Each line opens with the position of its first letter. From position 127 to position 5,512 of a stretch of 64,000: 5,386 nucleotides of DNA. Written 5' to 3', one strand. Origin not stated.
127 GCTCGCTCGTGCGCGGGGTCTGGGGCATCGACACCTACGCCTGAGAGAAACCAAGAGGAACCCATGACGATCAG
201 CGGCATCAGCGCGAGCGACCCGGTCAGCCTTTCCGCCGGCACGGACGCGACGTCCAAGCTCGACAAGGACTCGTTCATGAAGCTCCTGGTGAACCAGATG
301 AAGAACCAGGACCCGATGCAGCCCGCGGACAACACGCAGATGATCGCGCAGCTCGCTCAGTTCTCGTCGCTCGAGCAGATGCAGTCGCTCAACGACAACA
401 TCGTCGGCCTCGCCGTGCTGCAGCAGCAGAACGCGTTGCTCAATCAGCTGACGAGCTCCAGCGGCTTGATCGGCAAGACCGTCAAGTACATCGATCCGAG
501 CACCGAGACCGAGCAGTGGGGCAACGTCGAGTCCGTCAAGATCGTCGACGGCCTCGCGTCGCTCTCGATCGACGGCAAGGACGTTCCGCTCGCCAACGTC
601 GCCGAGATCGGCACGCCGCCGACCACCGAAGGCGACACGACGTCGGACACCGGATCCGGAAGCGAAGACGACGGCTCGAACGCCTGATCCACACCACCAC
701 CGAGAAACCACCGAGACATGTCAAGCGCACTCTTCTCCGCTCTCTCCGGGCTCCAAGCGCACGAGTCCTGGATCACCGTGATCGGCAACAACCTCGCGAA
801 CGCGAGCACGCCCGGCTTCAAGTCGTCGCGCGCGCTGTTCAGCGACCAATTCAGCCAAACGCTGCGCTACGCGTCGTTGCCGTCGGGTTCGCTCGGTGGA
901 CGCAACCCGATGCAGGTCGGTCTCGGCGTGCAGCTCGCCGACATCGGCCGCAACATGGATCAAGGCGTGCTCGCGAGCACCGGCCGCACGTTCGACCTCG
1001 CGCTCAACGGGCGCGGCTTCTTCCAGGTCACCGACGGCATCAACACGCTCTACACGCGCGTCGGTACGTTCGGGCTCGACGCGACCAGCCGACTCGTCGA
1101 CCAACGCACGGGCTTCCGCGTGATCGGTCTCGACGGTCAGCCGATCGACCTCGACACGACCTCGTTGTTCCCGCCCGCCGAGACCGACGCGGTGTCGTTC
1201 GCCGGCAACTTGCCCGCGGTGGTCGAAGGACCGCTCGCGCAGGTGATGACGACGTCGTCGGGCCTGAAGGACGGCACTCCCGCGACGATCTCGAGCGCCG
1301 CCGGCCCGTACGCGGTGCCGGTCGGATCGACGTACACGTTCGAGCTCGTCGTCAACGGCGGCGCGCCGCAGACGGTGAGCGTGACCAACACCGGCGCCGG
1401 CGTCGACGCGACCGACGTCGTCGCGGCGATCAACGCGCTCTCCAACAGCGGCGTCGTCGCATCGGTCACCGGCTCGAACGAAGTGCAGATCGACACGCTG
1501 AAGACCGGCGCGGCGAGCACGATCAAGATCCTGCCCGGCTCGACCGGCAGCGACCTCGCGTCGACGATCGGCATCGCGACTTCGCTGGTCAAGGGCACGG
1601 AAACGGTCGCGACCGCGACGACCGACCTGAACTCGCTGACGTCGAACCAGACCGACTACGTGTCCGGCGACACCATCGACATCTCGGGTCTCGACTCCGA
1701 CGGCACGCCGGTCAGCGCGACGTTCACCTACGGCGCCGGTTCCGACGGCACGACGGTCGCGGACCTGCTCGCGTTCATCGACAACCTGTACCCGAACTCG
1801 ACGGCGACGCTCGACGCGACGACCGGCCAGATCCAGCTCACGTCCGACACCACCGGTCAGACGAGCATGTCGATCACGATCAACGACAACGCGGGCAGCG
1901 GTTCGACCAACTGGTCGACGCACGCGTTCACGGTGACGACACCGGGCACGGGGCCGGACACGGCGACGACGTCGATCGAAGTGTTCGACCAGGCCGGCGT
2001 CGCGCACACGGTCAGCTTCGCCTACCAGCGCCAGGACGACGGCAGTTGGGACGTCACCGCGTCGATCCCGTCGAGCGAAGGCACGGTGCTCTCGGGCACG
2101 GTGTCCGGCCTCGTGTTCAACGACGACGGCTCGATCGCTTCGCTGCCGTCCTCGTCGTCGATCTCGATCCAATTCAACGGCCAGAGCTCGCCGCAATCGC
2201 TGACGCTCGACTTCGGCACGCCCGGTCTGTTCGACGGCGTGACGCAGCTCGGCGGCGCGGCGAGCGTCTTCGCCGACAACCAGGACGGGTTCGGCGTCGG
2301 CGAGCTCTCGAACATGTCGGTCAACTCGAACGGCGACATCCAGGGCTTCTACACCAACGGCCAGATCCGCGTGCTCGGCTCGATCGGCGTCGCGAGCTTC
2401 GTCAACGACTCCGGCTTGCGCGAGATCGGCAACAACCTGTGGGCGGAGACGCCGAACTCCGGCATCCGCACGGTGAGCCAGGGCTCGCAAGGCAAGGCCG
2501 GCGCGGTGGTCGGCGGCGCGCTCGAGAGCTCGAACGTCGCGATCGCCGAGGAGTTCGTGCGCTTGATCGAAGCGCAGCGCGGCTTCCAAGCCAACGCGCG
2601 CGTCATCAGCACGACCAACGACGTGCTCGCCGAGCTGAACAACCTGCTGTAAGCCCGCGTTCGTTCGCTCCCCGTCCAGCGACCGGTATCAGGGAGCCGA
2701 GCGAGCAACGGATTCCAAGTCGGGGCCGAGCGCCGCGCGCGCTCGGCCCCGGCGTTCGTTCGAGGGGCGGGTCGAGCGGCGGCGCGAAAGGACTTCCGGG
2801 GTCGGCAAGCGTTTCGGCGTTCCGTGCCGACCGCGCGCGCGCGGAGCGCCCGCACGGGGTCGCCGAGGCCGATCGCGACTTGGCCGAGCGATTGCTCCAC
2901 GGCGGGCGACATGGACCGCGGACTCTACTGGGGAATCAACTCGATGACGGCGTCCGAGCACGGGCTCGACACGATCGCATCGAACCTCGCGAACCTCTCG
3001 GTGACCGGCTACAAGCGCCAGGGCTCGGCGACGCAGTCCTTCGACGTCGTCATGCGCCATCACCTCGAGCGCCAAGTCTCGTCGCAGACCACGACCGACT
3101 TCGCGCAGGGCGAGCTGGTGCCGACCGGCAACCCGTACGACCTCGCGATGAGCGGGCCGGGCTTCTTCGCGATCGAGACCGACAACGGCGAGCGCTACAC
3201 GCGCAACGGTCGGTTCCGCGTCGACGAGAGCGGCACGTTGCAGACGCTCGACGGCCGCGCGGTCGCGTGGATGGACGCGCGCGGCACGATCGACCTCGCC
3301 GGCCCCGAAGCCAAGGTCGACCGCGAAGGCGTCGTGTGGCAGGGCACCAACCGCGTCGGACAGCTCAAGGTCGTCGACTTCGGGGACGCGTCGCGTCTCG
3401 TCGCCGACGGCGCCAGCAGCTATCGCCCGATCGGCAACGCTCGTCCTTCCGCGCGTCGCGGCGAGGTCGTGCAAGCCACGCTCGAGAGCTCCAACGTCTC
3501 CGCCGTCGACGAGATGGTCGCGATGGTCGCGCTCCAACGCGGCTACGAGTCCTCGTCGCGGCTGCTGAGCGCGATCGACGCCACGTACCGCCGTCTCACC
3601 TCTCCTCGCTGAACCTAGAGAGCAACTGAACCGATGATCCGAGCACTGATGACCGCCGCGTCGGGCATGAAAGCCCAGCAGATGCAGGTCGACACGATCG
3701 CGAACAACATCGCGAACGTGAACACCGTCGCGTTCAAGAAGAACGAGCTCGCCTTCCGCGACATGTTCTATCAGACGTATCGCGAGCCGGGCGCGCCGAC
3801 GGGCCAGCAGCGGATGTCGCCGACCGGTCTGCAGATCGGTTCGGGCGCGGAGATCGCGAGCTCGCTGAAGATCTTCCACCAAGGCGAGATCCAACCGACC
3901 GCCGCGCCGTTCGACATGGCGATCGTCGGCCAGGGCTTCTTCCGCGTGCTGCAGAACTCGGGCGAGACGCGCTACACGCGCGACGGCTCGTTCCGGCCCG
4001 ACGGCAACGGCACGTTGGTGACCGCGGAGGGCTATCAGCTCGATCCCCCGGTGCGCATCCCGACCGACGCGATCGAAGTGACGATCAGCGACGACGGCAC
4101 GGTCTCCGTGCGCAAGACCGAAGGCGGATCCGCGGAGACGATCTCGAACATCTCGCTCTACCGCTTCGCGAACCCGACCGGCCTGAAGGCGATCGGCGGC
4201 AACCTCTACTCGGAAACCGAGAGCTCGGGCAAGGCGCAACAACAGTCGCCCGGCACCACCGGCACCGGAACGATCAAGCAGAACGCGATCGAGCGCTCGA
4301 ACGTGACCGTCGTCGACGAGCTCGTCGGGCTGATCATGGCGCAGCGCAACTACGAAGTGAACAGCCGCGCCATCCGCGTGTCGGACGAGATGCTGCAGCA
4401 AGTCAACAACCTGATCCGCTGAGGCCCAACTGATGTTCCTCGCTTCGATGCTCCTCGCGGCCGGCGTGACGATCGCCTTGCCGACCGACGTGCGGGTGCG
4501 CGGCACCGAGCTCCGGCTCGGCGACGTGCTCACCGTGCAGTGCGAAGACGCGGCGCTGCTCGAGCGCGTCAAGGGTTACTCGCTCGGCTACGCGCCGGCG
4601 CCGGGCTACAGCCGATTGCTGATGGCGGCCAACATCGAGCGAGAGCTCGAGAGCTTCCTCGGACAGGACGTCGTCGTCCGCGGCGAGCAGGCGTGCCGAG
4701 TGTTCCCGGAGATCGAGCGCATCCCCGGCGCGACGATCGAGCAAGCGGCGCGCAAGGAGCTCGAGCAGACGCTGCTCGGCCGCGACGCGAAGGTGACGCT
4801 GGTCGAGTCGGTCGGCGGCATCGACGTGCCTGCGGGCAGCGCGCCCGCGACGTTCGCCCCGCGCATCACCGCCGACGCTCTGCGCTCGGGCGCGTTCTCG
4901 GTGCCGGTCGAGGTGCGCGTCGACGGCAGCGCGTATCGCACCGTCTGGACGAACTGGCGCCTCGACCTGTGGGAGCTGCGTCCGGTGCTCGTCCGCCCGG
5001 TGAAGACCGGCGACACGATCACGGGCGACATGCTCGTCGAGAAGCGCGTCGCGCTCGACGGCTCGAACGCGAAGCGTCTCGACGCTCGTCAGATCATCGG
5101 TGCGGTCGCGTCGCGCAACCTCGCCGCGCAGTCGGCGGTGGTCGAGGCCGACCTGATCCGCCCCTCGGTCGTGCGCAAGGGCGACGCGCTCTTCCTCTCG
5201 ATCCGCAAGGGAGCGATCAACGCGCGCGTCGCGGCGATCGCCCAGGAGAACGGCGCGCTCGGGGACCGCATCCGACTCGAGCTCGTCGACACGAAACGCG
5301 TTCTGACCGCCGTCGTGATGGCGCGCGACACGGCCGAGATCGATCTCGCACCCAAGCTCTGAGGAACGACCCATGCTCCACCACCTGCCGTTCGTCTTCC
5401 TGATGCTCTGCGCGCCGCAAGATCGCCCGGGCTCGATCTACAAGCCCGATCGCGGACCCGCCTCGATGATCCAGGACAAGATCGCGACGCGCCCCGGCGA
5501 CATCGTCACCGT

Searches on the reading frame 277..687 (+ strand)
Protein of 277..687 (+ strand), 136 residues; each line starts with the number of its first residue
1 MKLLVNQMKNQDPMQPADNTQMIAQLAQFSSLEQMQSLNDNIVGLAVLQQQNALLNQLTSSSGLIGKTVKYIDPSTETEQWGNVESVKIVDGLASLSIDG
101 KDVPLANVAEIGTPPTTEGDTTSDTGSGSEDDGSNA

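Call 20: search_protein_families(library=pfam, proteins=[window:277-687:+], max_evalue=0.01)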
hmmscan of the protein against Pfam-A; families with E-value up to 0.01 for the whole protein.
window:277-687:+ (136 aa): 2 families
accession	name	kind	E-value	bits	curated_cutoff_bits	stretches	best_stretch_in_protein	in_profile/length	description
PF03963.19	FlgD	-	2.4e-17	63.4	27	1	1-42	32-73/75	Flagellar hook capping protein - N-terminal region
PF13861.12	FLgD_tudor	-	5.9e-06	26.8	26.9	1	56-108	1-57/58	FlgD Tudor-like domain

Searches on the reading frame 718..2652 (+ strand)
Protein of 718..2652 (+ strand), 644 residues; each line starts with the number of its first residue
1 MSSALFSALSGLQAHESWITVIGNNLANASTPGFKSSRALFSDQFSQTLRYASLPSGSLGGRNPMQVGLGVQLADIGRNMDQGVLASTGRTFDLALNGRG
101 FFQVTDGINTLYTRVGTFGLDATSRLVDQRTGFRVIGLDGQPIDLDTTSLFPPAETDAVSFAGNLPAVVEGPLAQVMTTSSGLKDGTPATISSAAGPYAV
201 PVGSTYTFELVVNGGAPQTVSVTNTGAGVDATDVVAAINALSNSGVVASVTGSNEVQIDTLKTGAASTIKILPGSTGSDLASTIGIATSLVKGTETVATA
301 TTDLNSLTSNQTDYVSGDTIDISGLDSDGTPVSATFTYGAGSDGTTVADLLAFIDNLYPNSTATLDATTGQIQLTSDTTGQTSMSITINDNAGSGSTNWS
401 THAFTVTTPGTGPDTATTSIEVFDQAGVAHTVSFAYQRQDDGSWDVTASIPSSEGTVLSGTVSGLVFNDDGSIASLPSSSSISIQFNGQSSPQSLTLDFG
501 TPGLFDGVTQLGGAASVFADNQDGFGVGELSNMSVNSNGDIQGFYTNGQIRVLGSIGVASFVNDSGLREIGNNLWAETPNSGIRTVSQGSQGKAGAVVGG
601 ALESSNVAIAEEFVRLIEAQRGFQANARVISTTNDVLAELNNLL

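Call 20: search_protein_families(library=pfam, proteins=[window:718-2652:+], max_evalue=0.01)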
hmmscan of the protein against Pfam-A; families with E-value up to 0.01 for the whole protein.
window:718-2652:+ (644 aa): 4 families
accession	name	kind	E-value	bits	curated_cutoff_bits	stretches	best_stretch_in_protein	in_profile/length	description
PF06429.18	Flg_bbr_C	-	7.1e-16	57.9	23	1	599-643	2-46/46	Flagellar basal body rod FlgEFG protein C-terminal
PF07559.19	FlgE_D2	-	3e-12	47.7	22.7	1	404-525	12-142/142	Flagellar basal body protein FlaE D2 domain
PF22692.1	LlgE_F_G_D1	-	2.2e-08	34.5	27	1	95-142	1-44/64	Flagellar hook protein FlgE/F/G D1 domain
PF00460.25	Flg_bb_rod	-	9.7e-07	29.1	20.7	1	8-35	4-31/31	Flagella basal body rod protein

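Call 57: find_encoding_contigs(protein=window:718-2652:+, flank=10000, max_places=1)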
Protein window:718-2652:+ (644 aa): no gene with exactly this product is on record in the collection.

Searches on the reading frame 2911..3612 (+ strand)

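Call 20: search_protein_families(library=pfam, proteins=[window:2911-3612:+], max_evalue=0.01)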
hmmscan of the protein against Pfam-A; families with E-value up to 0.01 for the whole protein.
window:2911-3612:+ (233 aa): 4 families
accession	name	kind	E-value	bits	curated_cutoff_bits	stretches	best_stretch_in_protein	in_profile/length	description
PF06429.18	Flg_bbr_C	-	3e-13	49.5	23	1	188-229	2-43/46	Flagellar basal body rod FlgEFG protein C-terminal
PF22692.1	LlgE_F_G_D1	-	5.8e-10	39.6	27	1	79-141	1-61/64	Flagellar hook protein FlgE/F/G D1 domain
PF00460.25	Flg_bb_rod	-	3.5e-06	27.3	20.7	1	5-35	1-31/31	Flagella basal body rod protein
PF09363.15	XFP_C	-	0.0075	16.2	23.4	0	24-54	121-151/202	XFP C-terminal domain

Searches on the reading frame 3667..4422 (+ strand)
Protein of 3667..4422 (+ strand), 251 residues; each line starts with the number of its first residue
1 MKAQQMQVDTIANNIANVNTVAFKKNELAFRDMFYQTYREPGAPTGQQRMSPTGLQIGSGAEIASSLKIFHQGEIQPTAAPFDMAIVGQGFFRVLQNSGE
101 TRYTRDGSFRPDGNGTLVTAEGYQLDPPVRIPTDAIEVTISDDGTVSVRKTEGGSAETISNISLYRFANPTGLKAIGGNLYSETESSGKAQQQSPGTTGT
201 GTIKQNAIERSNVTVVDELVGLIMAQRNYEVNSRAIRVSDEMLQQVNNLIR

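Call 20: search_protein_families(library=pfam, proteins=[window:3667-4422:+], max_evalue=0.01)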
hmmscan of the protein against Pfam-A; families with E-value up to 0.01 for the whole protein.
window:3667-4422:+ (251 aa): 3 families
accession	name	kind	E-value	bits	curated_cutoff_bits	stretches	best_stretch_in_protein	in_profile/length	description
PF22692.1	LlgE_F_G_D1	-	1.9e-24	86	27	1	85-148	1-64/64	Flagellar hook protein FlgE/F/G D1 domain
PF06429.18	Flg_bbr_C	-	1.2e-15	57.2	23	1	205-249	2-46/46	Flagellar basal body rod FlgEFG protein C-terminal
PF00460.25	Flg_bb_rod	-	1e-07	32.2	20.7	1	1-24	8-31/31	Flagella basal body rod protein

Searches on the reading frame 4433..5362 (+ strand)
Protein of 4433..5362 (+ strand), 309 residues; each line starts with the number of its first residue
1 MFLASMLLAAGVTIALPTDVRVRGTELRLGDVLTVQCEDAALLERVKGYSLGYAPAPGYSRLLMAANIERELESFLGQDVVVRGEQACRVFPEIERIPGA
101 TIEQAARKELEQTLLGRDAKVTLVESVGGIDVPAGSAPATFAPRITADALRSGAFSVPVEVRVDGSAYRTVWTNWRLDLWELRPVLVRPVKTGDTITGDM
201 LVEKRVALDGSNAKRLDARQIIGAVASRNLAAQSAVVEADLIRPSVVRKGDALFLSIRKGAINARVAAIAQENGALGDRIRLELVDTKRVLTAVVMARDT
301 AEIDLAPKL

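Call 20: search_protein_families(library=pfam, proteins=[window:4433-5362:+], max_evalue=0.01)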
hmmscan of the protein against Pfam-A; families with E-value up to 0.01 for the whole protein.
window:4433-5362:+ (309 aa): 3 families
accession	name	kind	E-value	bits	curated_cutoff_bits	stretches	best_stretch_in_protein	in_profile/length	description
PF13144.11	ChapFlgA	-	4.1e-18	66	23.8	1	185-303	5-122/122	Chaperone for flagella basal body P-ring formation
PF08666.17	SAF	-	0.00016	22.6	21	1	185-241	5-62/63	SAF domain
PF12164.13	SporV_AA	-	0.0082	16.9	25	0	14-51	6-43/90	Stage V sporulation protein AA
